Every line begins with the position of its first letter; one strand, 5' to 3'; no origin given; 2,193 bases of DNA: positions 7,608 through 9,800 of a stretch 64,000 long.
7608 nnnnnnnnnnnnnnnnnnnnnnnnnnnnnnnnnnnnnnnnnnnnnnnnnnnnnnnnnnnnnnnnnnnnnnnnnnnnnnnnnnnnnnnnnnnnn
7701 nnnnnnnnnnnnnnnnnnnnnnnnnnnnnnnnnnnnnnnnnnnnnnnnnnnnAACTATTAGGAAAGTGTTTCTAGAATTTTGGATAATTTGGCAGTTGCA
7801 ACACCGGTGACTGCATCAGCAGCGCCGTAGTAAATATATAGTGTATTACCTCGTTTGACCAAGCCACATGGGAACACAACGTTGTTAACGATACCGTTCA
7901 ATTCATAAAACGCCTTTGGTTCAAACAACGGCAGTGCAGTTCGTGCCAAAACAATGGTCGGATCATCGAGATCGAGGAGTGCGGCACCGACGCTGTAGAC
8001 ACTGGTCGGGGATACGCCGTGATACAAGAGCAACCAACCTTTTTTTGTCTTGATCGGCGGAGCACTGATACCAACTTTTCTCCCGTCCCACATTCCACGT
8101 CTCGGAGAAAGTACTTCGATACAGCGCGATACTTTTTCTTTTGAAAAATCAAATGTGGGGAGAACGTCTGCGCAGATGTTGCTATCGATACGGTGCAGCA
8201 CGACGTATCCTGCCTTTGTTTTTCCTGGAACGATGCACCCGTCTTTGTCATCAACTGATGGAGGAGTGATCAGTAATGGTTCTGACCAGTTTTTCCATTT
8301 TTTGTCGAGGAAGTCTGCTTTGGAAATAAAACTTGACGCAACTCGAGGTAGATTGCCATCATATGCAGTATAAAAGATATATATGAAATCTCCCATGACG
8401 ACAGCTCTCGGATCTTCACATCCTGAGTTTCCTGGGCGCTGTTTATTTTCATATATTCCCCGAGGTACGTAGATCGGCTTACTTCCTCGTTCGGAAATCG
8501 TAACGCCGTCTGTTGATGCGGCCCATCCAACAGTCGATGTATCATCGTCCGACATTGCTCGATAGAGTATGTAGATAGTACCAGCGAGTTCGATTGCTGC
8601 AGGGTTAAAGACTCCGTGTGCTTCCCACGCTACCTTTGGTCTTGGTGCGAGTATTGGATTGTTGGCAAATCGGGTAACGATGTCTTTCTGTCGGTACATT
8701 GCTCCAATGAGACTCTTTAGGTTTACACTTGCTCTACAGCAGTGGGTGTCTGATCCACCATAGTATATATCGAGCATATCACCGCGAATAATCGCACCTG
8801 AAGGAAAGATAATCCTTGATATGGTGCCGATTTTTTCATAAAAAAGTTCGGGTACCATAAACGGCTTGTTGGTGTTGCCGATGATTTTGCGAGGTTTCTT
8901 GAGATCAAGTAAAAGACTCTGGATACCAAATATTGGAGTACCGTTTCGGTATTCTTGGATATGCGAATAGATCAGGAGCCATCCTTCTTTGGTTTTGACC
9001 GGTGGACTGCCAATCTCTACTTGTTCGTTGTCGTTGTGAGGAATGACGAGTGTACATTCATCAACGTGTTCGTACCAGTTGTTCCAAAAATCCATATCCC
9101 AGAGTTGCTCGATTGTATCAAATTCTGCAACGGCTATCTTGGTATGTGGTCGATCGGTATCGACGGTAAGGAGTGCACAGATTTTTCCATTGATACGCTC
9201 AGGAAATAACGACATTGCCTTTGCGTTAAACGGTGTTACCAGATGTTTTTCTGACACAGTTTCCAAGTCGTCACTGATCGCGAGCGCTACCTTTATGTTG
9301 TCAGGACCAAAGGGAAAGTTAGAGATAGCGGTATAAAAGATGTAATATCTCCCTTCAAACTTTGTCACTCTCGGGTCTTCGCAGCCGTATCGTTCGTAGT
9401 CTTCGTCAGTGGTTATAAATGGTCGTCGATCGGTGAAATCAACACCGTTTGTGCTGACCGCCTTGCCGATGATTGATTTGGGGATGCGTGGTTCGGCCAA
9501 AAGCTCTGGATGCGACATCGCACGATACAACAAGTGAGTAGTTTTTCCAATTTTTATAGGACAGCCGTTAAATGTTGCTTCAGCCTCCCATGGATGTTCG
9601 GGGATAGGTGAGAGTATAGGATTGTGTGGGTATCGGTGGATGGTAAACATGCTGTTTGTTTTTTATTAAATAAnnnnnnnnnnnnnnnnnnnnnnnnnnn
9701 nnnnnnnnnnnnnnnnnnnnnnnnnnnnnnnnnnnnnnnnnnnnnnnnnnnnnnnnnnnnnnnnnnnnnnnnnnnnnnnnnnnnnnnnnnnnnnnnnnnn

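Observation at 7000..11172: Compact mannoside-phosphorylase module: three GH130 modules (one membrane-anchored, one tandem-fused), a HAD phosphatase and a PMI-type cupin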

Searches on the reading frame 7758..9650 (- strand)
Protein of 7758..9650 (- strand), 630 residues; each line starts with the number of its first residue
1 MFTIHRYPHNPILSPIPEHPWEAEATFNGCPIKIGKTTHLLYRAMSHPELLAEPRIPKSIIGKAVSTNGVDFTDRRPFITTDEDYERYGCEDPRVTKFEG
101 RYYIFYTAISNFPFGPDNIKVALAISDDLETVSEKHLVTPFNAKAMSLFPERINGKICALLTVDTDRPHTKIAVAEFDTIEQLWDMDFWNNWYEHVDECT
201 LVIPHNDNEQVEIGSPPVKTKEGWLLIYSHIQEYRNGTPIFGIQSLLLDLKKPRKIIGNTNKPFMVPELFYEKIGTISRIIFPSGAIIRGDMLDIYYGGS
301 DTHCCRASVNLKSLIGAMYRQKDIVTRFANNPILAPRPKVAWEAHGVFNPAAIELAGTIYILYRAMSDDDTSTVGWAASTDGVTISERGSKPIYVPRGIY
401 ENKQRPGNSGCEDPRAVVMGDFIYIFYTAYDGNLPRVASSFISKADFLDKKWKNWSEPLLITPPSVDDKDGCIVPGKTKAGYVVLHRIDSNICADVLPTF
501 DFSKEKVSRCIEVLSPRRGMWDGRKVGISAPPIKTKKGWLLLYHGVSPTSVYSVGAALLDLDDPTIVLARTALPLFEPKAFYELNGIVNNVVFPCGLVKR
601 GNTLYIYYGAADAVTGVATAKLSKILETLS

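Call 3: search_protein_families(library=pfam, proteins=[window:7758-9650:-], max_evalue=0.01)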
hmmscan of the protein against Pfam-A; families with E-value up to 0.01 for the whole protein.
window:7758-9650:- (630 aa): 1 family
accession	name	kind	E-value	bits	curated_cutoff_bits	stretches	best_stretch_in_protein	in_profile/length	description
PF04041.19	Glyco_hydro_130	-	5.1e-87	292.3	26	2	344-629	32-318/320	beta-1,4-mannooligosaccharide phosphorylase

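Call 4: search_protein_families(library=ncbifam, proteins=[window:7758-9650:-], max_evalue=0.01)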
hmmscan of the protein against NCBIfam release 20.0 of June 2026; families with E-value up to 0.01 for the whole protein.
window:7758-9650:- (630 aa): 4 families
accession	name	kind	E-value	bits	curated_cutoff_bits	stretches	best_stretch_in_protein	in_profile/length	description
NF052550.1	BManbPhaseBMBP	equivalog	1.1e-119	399.2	450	2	326-625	5-294/296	beta-1,2-mannobiose phosphorylase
NF050092.1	BtaManbiosPhlase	equivalog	4e-90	302.2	550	2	407-629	135-350/351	BtaManbiosPhlase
NF058598.1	BetMansidBT3780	equivalog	7.5e-54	183.2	550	4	338-439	53-159/366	beta-1,2-mannosidase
TIGR01322.1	scrB_fam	subfamily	0.006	15.3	356.4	0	319-371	60-110/447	sucrose-6-phosphate hydrolase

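Call 5: search_solved_structures(query=window:7758-9650:-, max_evalue=0.00001, show_alignments=0)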
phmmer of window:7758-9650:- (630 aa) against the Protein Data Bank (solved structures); distinct sequences matched with E-value up to 0.00001: 18.
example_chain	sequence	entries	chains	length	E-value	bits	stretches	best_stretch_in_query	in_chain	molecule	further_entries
7fip_A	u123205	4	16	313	2.9e-58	200.8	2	454-624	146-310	Beta-1,2-mannobiose phosphorylase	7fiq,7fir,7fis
9fj8_A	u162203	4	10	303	4.2e-52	180.4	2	512-623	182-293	1,2-beta-oligomannan phosphorylase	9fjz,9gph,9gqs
5b0p_A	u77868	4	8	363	3.9e-45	157.4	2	513-629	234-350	Lin0857 protein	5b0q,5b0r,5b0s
9eqq_A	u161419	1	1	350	1e-31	113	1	513-628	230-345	Uhgb_MS mannoside synthase from an unknown human gut bacterium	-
9erg_A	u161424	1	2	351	1.1e-31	113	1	513-628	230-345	Uhgb_MS mannoside synthase from an unknown human gut bacterium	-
9erh_A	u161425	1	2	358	1.2e-31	112.9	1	513-628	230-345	Uhgb_MS mannoside synthase from an unknown human gut bacterium in complex with 1,2-beta-ma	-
1vkd_A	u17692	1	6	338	8.5e-29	103.4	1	519-626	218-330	conserved hypothetical protein TM1225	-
3qc2_A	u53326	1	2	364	8.7e-29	103.4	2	326-440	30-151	glycosyl hydrolase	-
4udk_E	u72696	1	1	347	1.3e-27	99.5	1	519-627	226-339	UHGB_MP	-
4udg_A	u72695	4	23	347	1.3e-27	99.4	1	519-627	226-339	UHGB_MP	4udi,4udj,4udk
5a7v_B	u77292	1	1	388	1e-26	96.5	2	337-440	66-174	PUTATIVE GLYCOSIDASE PH117-RELATED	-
5a7v_A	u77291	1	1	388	1e-26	96.5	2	337-440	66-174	PUTATIVE GLYCOSIDASE PH117-RELATED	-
4onz_A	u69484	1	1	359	1.3e-26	96.2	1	337-624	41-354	putative glycoside hydrolase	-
3taw_A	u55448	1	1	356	4.6e-25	91.1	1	338-620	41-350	Hypothetical glycoside hydrolase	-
3r67_A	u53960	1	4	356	3.4e-23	84.9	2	508-619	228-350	putative Glycosidase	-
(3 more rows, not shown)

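Call 20: find_encoding_contigs(protein=window:7758-9650:-, flank=10000, max_places=6)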
Protein window:7758-9650:- (630 aa): 1 contig read that carries it; 1 place shown.
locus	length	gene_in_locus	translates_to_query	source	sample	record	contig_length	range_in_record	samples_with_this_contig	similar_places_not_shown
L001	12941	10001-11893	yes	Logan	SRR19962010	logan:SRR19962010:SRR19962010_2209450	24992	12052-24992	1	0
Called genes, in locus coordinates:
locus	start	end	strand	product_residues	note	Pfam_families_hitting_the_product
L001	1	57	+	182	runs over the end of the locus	PF04542:Sigma70_r2, PF08281:Sigma70_r4_2 (weak)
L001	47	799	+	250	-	PF18915:DUF5667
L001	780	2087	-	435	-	PF00932:LTD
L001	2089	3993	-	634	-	PF01935:DUF87 (weak), PF02534:T4SS-DNA_transf, PF10412:TrwB_AAD_bind, PF12696:TraG-D_C (faint)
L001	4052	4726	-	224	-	-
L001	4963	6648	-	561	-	PF05970:PIF1, PF13245:AAA_19, PF13401:AAA_22 (weak), PF13604:AAA_30, PF20720:nSTAND3 (faint), PF21530:Pif1_2B_dom (weak), PF14493:HTH_40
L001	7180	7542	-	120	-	PF05514:HR_lesion (faint), PF07681:DoxX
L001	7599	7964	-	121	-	-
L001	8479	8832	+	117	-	PF01050:MannoseP_isomer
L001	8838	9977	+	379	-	PF04041:Glyco_hydro_130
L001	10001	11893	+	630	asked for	PF04041:Glyco_hydro_130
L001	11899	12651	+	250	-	PF05116:S6PP (faint), PF08282:Hydrolase_3, PF03332:PMM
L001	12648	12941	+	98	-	?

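Call 21: find_homologous_proteins(query=window:7758-9650:-, max_evalue=1e-10)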
Query window:7758-9650:- (630 aa): 6343 proteins with E <= 1e-10 among 8000 candidates; the best 120 are listed.
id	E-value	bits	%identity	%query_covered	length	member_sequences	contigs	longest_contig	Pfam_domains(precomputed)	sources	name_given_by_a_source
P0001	0.0e+0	1483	100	100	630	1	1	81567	PF04041.20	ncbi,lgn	-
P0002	0.0e+0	1250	82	100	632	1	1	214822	PF04041.20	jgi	jgi:predicted GH43/DUF377 family glycosyl hydrolase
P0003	0.0e+0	1185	77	100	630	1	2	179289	PF04041.20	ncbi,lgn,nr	ncbi:MAG TPA: hypothetical protein VG621_02475 [Candidatus Paceibacterota bacterium]|nr:hypothetical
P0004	1.5e-294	996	66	100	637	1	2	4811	PF04041.20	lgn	-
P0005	2.7e-267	906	63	100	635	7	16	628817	PF04041.20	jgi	jgi:predicted GH43/DUF377 family glycosyl hydrolase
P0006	1.2e-265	901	60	100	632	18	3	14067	PF04041.20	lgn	-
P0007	1.2e-265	901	60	100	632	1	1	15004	PF04041.20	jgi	jgi:predicted GH43/DUF377 family glycosyl hydrolase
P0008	5.6e-265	899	59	100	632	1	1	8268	PF00251.27,PF04041.20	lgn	-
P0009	2.7e-264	896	60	100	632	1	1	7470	PF04041.20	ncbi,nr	ncbi:MAG TPA: hypothetical protein VLB02_00030 [Candidatus Paceibacterota bacterium]|nr:hypothetical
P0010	2.5e-263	893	59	100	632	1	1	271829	PF04041.20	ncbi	-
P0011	1.2e-262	891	60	100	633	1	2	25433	PF04041.20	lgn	-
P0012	4.8e-261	886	60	100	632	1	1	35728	PF04041.20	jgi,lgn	-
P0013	1.3e-259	881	58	100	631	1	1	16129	PF04041.20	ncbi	ncbi:MAG: glycoside hydrolase family 130 protein [Minisyncoccota bacterium]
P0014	3.1e-259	880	57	100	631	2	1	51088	PF04041.20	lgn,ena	-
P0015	8.2e-259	878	58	100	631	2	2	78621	PF04041.20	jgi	jgi:beta-1,2-mannobiose phosphorylase / 1,2-beta-oligomannan phosphorylase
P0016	2.0e-258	877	58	100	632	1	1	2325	PF04041.20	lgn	-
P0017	2.2e-258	877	58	100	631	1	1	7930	PF04041.20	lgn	-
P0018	5.8e-258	876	57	100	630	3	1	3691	PF04041.20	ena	-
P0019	1.8e-257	874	58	100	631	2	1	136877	PF04041.20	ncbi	-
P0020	2.3e-257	874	58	100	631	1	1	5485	PF04041.20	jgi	jgi:predicted GH43/DUF377 family glycosyl hydrolase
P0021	3.4e-257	873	58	100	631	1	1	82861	PF04041.20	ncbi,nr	ncbi:hypothetical protein KW790_02310 [Candidatus Parcubacteria bacterium]|nr:hypothetical protein [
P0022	3.6e-257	873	59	100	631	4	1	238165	PF04041.20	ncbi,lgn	-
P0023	5.2e-257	872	58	100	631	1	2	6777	PF04041.20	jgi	jgi:beta-1,2-mannobiose phosphorylase / 1,2-beta-oligomannan phosphorylase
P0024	7.8e-257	872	58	100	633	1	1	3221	PF04041.20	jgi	jgi:predicted GH43/DUF377 family glycosyl hydrolase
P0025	2.9e-256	870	57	100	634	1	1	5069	PF04041.20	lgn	-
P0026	1.0e-254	865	58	100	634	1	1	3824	PF04041.20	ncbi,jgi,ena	ncbi:MAG: hypothetical protein WCT02_04545 [Candidatus Paceibacterota bacterium]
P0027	1.3e-254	864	57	100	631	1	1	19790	PF04041.20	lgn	-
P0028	1.3e-254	864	58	100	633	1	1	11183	PF04041.20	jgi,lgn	-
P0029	1.4e-254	864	57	100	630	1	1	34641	PF04041.20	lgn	-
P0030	1.6e-254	864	57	100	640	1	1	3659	PF04041.20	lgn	-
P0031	6.5e-254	862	58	100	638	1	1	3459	PF04041.20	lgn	-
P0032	1.1e-252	858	56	100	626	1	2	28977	PF04041.20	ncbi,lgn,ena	-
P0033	4.4e-252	856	57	100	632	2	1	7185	PF04041.20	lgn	-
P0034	7.2e-252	855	57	100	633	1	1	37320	PF04041.20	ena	-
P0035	1.2e-251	855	56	98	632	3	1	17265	PF04041.20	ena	-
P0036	9.7e-251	852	57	100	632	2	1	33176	PF04041.20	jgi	-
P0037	1.4e-250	851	58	100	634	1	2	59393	PF04041.20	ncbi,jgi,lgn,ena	-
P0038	2.1e-250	851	48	99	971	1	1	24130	PF04041.20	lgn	-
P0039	3.6e-250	850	55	100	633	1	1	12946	PF04041.20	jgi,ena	-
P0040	7.8e-250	849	57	100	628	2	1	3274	PF04041.20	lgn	-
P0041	8.1e-250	849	57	100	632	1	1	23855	PF04041.20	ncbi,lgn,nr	ncbi:MAG TPA: hypothetical protein VFT82_03495 [Candidatus Paceibacterota bacterium]|nr:hypothetical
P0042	1.7e-249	848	56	100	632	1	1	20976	PF04041.20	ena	-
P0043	4.4e-249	846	57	100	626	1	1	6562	PF04041.20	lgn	-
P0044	4.8e-249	846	57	100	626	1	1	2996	PF04041.20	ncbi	-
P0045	5.2e-249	846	57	100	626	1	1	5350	PF04041.20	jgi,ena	-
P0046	6.9e-249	846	57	100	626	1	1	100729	PF04041.20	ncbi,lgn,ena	-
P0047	7.6e-249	845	55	100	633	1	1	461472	PF04041.20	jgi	-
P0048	1.3e-248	845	57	100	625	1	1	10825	PF04041.20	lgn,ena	-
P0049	1.5e-248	844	56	100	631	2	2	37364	PF00251.27,PF04041.20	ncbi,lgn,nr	ncbi:MAG: hypothetical protein M3Q24_00660 [bacterium]|nr:hypothetical protein [bacterium]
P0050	2.2e-248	844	57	100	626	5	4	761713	PF04041.20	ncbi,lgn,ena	ncbi:MAG: hypothetical protein AAB381_02050 [Patescibacteria group bacterium]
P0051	3.0e-248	843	56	100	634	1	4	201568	PF04041.20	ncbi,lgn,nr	ncbi:hypothetical protein KGQ27_01825 [Patescibacteria group bacterium]|nr:hypothetical protein [Pat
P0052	3.5e-248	843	57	100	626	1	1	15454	PF04041.20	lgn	-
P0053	3.8e-248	843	56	100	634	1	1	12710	PF04041.20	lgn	-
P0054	7.0e-248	842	57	100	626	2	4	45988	PF04041.20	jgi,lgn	-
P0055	1.7e-247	841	58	100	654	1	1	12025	PF04041.20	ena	-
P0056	2.0e-247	841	56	100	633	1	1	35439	PF04041.20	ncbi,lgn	-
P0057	2.1e-247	841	56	100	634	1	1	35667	PF04041.20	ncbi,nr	ncbi:MAG: hypothetical protein KGI49_00850 [Patescibacteria group bacterium]|nr:hypothetical protein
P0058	3.3e-247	840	56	100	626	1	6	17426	PF04041.20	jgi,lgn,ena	jgi:predicted GH43/DUF377 family glycosyl hydrolase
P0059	4.1e-247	840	56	100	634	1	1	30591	PF04041.20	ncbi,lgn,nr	ncbi:MAG: hypothetical protein JWO00_31 [Candidatus Parcubacteria bacterium]|nr:hypothetical protein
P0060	5.0e-247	839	56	100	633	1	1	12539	PF04041.20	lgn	-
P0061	5.1e-247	839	55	100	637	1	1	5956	PF04041.20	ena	-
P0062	7.4e-247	839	56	100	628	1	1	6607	PF04041.20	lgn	-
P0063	7.5e-247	839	56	100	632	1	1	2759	PF04041.20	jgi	-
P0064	1.1e-246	838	56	100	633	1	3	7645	PF04041.20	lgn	-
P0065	1.6e-246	838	56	100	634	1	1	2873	PF04041.20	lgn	-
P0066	1.7e-246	838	56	100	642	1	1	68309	PF04041.20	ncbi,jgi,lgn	ncbi:MAG: hypothetical protein WC666_01025 [Candidatus Paceibacterota bacterium]|jgi:predicted GH43/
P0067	3.0e-246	837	55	100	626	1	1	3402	PF04041.20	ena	-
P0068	3.0e-246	837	56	100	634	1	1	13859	PF04041.20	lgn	-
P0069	3.7e-246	837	55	100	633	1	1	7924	PF04041.20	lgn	-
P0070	4.1e-246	836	56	100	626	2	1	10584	PF04041.20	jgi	-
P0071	4.4e-246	836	56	100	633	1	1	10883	PF04041.20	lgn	-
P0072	5.3e-246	836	57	100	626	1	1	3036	PF04041.20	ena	-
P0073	6.9e-246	836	56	100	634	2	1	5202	PF04041.20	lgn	-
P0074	9.6e-246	835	56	100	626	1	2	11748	PF04041.20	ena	-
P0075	1.2e-245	835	56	100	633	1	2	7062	PF04041.20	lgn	-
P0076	1.2e-245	835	56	100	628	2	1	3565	PF04041.20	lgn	-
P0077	2.5e-245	834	56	100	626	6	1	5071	PF04041.20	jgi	-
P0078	3.3e-245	833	56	100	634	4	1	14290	PF04041.20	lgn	-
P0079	4.8e-245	833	56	100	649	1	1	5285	PF04041.20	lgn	-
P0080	5.2e-245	833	56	100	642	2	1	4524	PF04041.20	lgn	-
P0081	5.5e-245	833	57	100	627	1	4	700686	PF04041.20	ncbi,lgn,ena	-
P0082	8.7e-245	832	55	100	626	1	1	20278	PF04041.20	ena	-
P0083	8.9e-245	832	55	100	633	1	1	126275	PF04041.20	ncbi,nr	ncbi:MAG: hypothetical protein KGI69_01525 [Patescibacteria group bacterium]|nr:hypothetical protein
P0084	9.4e-245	832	56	100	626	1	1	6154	PF04041.20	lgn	-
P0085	1.1e-244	832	56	100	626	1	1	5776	PF04041.20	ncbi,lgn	-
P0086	1.3e-244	831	56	100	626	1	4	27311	PF04041.20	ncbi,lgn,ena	-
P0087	1.4e-244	831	56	100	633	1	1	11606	PF04041.20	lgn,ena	-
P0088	1.6e-244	831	56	100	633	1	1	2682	PF04041.20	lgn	-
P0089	1.8e-244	831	55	100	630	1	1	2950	PF04041.20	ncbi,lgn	-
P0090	3.3e-244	830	55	100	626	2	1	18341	PF04041.20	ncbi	-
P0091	3.3e-244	830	55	100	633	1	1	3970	PF04041.20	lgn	-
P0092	4.1e-244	830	56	100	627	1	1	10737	PF04041.20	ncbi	-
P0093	4.6e-244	830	57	100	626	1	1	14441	PF04041.20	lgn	-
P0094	4.8e-244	830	55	100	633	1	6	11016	PF04041.20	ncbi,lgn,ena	ncbi:MAG: hypothetical protein AAB629_00245 [Patescibacteria group bacterium]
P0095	5.1e-244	829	56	100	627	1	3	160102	PF04041.20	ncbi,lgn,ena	-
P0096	6.8e-244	829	56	100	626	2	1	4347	PF04041.20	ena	-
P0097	6.8e-244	829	56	100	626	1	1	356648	PF04041.20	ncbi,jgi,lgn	ncbi:MAG: hypothetical protein WC648_01390 [Candidatus Paceibacterota bacterium]|jgi:predicted GH43/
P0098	7.0e-244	829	55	100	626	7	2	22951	PF04041.20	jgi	jgi:predicted GH43/DUF377 family glycosyl hydrolase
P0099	7.7e-244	829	56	100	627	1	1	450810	PF04041.20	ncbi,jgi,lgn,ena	ncbi:MAG: hypothetical protein WCS89_00875 [Candidatus Paceibacterota bacterium]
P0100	8.0e-244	829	57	99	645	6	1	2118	PF04041.20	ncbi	ncbi:MAG: hypothetical protein AAB863_03345, partial [Patescibacteria group bacterium]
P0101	9.0e-244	829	55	100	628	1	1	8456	PF04041.20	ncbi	-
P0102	1.1e-243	828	56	100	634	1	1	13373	PF04041.20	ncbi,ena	-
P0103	1.2e-243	828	55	100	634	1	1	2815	PF04041.20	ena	-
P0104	1.3e-243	828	55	100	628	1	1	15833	PF04041.20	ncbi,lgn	-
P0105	1.4e-243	828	56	100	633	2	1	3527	PF04041.20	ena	-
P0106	2.0e-243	827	56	100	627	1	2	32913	PF04041.20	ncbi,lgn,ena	ncbi:MAG: hypothetical protein AAB470_02935 [Patescibacteria group bacterium]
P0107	3.7e-243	827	55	100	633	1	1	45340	PF04041.20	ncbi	-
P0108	4.1e-243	826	55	100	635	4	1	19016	PF04041.20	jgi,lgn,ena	-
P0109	4.8e-243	826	54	100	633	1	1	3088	PF04041.20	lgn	-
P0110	6.2e-243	826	56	100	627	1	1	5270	PF04041.20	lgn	-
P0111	6.9e-243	826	56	100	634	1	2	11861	PF04041.20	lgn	-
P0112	7.7e-243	826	55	100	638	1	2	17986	PF04041.20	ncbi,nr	ncbi:MAG: hypothetical protein KGI79_03010 [Patescibacteria group bacterium]|nr:hypothetical protein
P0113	7.8e-243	826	55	100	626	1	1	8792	PF04041.20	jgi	jgi:predicted GH43/DUF377 family glycosyl hydrolase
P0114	1.2e-242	825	55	100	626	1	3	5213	PF04041.20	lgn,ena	-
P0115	1.2e-242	825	56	100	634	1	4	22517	PF04041.20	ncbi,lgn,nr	ncbi:MAG: hypothetical protein M1459_01365 [Patescibacteria group bacterium]|nr:hypothetical protein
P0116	1.2e-242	825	55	100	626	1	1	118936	PF04041.20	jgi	-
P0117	1.3e-242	825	56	100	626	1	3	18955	PF04041.20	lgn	-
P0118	1.5e-242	825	55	100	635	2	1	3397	PF04041.20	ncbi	-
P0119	1.7e-242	824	55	100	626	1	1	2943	PF04041.20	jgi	jgi:predicted GH43/DUF377 family glycosyl hydrolase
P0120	1.7e-242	824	55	100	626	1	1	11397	PF04041.20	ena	-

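Call 27: find_related_loci(query=A1, collection=genome_contigs, flank=10000)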
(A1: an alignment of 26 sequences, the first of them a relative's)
Query A1 (630 aa) in genome_contigs; peptide patterns used: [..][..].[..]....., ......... (x = any residue, [..] = any of these).
598 stretches matched a pattern (row limit reached: there are more); 578 encode a relative of the query (tblastn E <= 1e-3); the best 80 are kept; 80 distinct loci.
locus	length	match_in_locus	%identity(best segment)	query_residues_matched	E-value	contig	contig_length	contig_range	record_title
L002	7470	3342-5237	60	1-630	0e+0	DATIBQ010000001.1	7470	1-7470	MAG TPA_asm: Candidatus Paceibacterota bacterium isolate SMAG_U16294 k141_166964, whole genome shotgun sequence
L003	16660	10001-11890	58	1-630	0e+0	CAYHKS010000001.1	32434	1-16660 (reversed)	MAG TPA_asm: uncultured Candidatus Saccharibacteria bacterium isolate ERP119705_co13_489 genome assembly, contig: NODE_1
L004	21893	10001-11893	59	1-630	0e+0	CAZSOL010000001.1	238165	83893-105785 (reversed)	MAG TPA_asm: uncultured Candidatus Saccharibacteria bacterium isolate SRP329715_co2_59 genome assembly, contig: NODE_70_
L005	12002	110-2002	58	1-630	0e+0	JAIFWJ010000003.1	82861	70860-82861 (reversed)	MAG: Candidatus Parcubacteria bacterium isolate viral-cat_44_14 PAFVLPS_2018_scaffold_506, whole genome shotgun sequence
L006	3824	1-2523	58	1-630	0e+0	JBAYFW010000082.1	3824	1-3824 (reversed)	MAG: Candidatus Paceibacterota bacterium isolate SO_2016_GW1_110 scaffold47375_OW334_2016, whole genome shotgun sequence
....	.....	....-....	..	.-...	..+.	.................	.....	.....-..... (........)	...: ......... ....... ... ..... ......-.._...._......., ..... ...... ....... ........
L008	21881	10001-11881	55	1-630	0e+0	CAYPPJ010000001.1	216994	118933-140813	MAG TPA_asm: uncultured Candidatus Saccharibacteria bacterium isolate SRP278252_co2_123 genome assembly, contig: NODE_48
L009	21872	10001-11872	57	1-629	0e+0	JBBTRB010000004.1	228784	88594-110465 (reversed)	MAG: Patescibacteria group bacterium isolate H41-bin050_1 H41_bin050_1_000000000004, whole genome shotgun sequence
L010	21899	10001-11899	56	1-630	0e+0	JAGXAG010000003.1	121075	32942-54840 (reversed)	MAG: Patescibacteria group bacterium isolate REEB71 contig-150_93, whole genome shotgun sequence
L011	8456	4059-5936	55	1-629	0e+0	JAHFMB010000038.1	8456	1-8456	MAG: Candidatus Taylorbacteria bacterium isolate nzgw447 NODE_14739_length_8457_cov_2.734645, whole genome shotgun seque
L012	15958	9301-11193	56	1-630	0e+0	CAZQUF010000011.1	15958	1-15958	MAG TPA_asm: uncultured Candidatus Saccharibacteria bacterium isolate binchicken_co50_64 genome assembly, contig: NODE_4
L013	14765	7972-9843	57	1-629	0e+0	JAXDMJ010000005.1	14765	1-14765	MAG: Candidatus Parcubacteria bacterium isolate BP_639 scaffold_6886958, whole genome shotgun sequence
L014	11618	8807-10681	55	1-630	0e+0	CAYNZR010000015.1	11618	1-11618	MAG TPA_asm: uncultured Candidatus Saccharibacteria bacterium isolate SRP278252_co1_103 genome assembly, contig: NODE_99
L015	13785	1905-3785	56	1-629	0e+0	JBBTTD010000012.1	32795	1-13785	MAG: Patescibacteria group bacterium isolate H41-bin002_1 H41_bin002_1_000000000012, whole genome shotgun sequence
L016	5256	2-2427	56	1-629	0e+0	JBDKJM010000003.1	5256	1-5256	MAG: Candidatus Parcubacteria bacterium isolate guil_2019_sw_WHONDRS-S19S_0049_B_bin.22 scaffold_280662, whole genome sh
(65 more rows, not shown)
